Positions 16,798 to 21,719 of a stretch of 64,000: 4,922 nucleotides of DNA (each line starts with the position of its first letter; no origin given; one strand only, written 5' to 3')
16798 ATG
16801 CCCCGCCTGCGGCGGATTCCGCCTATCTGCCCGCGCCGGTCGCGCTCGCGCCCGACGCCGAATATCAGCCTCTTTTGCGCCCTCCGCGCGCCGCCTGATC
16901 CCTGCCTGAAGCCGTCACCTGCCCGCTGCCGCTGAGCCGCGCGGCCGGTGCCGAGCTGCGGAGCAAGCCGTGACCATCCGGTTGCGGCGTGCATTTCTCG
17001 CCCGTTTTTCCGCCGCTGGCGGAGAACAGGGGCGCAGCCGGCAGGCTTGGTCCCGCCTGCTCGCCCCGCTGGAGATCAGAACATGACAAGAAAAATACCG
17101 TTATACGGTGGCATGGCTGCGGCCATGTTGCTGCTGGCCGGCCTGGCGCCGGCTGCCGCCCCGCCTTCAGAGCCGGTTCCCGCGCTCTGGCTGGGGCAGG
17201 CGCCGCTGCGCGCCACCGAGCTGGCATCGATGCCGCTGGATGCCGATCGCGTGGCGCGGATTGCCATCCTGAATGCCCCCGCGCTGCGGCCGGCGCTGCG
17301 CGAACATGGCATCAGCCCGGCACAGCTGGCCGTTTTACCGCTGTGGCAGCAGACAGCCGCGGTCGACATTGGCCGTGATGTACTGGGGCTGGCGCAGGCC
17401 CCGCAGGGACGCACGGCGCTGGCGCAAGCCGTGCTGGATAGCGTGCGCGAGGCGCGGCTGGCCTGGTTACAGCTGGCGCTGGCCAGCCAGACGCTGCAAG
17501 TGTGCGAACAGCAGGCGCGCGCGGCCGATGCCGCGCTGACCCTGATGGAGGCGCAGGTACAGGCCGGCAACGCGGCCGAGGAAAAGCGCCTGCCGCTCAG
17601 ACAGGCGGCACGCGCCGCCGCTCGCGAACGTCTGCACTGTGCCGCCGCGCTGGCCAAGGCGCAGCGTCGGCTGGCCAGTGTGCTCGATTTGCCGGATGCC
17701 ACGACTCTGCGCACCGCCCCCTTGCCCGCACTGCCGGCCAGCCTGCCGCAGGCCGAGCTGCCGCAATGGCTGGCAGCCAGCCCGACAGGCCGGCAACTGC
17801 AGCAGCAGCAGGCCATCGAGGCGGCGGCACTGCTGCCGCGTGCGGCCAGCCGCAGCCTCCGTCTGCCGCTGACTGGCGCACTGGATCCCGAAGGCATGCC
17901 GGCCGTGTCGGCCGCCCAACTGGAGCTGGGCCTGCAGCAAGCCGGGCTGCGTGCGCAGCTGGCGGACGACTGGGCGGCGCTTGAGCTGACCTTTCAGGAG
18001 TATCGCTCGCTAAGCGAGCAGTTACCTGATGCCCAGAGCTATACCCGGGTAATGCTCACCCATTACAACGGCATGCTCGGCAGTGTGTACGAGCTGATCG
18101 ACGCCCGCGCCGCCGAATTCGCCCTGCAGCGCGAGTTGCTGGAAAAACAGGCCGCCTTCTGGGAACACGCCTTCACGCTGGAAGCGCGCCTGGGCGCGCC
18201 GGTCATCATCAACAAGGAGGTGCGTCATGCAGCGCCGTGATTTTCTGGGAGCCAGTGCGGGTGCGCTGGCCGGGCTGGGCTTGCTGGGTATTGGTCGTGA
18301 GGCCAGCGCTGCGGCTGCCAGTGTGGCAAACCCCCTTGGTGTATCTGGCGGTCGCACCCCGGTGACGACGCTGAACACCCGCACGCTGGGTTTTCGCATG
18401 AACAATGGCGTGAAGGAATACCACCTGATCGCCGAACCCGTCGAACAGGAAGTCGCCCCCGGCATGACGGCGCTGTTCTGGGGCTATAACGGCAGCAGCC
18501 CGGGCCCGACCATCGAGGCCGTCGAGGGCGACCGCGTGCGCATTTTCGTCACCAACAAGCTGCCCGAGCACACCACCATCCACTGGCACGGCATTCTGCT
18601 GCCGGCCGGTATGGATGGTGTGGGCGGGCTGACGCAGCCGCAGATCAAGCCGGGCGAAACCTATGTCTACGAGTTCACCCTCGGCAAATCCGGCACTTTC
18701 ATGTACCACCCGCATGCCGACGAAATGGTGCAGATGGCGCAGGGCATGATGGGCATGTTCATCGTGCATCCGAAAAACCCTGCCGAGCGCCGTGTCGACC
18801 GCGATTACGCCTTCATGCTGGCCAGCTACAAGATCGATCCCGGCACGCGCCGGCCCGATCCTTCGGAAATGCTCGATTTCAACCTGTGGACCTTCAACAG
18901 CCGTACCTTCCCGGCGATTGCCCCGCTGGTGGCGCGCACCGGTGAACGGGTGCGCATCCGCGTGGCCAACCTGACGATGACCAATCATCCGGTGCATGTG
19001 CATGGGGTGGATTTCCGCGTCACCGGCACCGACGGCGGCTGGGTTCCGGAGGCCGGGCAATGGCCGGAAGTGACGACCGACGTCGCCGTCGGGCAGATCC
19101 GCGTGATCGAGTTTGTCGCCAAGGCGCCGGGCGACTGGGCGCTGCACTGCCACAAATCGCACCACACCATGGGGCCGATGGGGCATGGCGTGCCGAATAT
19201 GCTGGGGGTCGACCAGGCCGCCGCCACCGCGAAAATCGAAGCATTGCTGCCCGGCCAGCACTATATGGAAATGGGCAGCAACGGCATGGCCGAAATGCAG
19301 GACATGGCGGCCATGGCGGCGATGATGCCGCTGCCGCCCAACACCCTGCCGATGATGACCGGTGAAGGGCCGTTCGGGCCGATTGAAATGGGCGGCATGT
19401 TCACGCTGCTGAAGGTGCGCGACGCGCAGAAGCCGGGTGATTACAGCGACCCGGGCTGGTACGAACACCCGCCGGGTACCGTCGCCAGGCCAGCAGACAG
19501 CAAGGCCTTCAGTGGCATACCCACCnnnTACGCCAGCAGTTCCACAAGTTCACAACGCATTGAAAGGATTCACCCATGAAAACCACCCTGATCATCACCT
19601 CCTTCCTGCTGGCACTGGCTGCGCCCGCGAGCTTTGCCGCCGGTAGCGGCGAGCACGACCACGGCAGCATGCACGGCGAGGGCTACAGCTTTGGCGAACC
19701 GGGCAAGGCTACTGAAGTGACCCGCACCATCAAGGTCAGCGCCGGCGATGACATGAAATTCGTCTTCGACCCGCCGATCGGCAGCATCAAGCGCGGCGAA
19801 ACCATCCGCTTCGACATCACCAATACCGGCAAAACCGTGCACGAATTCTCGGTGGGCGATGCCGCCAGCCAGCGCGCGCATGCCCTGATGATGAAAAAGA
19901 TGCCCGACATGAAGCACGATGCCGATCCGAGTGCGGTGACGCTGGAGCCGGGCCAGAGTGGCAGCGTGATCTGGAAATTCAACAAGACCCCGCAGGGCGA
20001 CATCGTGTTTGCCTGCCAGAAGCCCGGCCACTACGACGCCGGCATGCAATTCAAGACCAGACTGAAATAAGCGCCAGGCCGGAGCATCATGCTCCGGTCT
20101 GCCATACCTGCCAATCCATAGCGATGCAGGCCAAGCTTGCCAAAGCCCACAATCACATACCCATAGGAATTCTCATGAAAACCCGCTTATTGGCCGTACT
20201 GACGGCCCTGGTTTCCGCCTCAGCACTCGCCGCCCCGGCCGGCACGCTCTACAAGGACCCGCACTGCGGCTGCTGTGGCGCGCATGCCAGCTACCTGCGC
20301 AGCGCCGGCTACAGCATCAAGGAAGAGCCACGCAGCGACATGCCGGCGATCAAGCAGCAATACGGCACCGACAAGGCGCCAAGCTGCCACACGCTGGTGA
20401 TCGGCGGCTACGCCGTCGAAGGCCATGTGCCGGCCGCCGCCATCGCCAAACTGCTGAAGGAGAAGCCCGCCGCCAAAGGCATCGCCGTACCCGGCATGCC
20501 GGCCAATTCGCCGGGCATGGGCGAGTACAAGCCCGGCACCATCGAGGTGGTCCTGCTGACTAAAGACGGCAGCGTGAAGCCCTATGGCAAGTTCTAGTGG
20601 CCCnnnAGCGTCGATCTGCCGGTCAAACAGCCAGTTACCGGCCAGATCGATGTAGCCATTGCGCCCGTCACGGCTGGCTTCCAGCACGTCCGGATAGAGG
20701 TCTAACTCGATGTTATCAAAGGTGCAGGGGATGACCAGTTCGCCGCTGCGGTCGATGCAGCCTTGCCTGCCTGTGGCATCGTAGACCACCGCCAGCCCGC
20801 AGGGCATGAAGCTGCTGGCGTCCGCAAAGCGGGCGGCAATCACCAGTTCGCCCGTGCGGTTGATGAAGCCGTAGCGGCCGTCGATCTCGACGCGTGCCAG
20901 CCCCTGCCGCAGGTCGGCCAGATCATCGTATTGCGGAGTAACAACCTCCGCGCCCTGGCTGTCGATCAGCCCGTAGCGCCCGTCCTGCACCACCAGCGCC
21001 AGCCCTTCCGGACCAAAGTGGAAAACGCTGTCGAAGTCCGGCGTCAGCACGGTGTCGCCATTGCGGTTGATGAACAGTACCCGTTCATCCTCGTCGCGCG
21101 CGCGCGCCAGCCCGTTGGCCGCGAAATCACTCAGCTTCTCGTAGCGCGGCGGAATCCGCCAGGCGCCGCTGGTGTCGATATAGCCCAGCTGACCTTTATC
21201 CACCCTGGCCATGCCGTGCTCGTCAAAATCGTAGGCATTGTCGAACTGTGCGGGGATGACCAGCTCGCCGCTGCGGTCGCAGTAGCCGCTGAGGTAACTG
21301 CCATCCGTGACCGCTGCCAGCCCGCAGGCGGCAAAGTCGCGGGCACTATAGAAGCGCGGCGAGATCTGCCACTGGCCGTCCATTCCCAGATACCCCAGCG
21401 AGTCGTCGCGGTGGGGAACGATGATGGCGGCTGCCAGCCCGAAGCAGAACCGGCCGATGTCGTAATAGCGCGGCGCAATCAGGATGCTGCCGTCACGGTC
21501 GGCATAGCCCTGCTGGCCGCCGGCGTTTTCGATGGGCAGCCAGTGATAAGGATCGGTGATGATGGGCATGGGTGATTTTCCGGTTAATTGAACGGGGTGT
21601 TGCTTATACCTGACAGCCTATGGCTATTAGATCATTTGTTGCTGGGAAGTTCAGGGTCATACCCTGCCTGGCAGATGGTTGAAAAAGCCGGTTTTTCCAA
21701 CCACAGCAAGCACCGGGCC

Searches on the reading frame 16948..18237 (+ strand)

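Call 45: search_protein_families(library=pfam, proteins=[window:16948-18237:+], max_evalue=0.001)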
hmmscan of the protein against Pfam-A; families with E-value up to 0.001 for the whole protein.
window:16948-18237:+ (430 aa): 1 family
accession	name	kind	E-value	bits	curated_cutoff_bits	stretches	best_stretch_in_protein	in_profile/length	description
PF02321.23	OEP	-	8.1e-05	22.9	22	0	151-211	91-151/187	Outer membrane efflux protein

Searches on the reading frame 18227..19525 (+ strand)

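Call 45: search_protein_families(library=pfam, proteins=[window:18227-19525:+], max_evalue=0.001)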
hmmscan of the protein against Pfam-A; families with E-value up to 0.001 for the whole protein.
window:18227-19525:+ (433 aa): 2 families
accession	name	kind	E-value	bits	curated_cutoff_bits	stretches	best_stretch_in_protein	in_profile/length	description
PF07732.21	Cu-oxidase_3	-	9.8e-42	142.2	21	1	78-184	11-118/119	Multicopper oxidase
PF07731.20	Cu-oxidase_2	-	1.1e-28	100.2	20.4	2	208-319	5-128/137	Multicopper oxidase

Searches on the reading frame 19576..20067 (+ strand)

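Call 70: search_protein_families(library=ncbifam, proteins=[window:19576-20067:+], max_evalue=0.00001)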
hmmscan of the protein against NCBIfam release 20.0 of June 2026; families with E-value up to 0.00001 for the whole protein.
window:19576-20067:+ (164 aa): 2 families
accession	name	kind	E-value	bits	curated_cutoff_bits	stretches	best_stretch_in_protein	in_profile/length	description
NF051440.1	CuResCopIPSEAE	equivalog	7.2e-29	100.8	280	2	33-109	24-97/180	copper-resistant cuproprotein CopI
NF047895.1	CuResCopI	equivalog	1.5e-24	86.7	200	1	35-161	50-174/176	copper-resistant cuproprotein CopI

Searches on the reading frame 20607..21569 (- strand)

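Call 45: search_protein_families(library=pfam, proteins=[window:20607-21569:-], max_evalue=0.001)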
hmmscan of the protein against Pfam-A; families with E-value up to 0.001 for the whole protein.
window:20607-21569:- (321 aa): 1 family
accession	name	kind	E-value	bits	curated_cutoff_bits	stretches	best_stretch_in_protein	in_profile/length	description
PF14903.11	WG_beta_rep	-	3.2e-67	222.6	25.6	5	95-126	2-32/35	WG containing repeat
